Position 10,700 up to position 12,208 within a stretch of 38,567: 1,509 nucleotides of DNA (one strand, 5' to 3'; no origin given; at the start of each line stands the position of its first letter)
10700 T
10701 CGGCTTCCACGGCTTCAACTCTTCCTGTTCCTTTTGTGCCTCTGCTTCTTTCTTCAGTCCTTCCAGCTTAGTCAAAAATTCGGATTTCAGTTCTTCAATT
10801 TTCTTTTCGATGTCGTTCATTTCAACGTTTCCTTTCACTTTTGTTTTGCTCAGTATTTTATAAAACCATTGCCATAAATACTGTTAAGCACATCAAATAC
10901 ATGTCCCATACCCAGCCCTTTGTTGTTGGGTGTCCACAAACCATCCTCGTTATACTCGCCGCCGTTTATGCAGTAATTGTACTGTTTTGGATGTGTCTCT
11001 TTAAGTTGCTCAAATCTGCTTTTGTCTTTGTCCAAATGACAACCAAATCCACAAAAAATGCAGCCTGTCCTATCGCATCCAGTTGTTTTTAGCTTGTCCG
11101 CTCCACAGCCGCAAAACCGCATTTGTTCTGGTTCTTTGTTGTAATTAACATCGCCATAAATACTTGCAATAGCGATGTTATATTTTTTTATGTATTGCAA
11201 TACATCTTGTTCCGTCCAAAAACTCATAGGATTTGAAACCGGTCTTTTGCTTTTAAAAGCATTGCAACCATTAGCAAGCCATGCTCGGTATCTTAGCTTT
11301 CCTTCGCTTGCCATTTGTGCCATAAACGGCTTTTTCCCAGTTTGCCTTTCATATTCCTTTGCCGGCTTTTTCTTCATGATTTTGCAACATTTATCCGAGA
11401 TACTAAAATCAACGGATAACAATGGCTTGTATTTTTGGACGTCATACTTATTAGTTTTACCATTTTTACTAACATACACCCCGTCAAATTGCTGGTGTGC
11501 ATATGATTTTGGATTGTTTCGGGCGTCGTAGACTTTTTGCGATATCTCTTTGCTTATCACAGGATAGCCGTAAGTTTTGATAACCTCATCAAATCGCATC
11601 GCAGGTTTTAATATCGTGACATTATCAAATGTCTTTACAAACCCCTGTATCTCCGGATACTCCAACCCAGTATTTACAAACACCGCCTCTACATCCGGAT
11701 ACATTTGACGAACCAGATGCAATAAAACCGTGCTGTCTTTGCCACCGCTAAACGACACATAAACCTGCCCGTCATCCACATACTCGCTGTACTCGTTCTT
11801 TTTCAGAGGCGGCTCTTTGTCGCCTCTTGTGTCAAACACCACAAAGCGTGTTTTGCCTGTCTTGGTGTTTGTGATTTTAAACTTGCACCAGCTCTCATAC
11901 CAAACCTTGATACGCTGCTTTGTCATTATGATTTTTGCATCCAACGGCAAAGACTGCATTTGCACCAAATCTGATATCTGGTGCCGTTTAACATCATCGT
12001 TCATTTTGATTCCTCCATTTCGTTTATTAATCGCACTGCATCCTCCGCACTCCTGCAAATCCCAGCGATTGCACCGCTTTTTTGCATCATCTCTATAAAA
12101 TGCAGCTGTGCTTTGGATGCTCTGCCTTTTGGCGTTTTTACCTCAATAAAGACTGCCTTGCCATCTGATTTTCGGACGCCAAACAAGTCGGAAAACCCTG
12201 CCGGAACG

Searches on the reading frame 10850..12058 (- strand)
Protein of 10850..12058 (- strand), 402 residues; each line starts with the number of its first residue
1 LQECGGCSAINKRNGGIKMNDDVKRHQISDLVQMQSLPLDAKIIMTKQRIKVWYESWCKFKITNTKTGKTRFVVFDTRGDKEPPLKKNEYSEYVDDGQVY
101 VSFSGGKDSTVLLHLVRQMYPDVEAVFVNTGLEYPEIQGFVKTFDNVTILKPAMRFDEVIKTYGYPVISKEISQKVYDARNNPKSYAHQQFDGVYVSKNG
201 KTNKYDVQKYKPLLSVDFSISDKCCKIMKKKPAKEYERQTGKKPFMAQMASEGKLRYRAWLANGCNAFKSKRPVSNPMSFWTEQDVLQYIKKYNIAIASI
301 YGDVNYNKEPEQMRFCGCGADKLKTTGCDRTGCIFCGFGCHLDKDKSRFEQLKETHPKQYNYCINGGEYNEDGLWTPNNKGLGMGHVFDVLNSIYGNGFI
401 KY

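Call 99: search_protein_families(library=pfam, proteins=[window:10850-12058:-], max_evalue=0.001)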
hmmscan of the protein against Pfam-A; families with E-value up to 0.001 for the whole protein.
window:10850-12058:- (402 aa): 1 family
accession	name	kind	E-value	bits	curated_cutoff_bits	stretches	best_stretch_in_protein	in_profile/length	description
PF01507.26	PAPS_reduct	-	1.9e-19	70.8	22.5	2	99-146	2-49/175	Phosphoadenosine phosphosulfate reductase domain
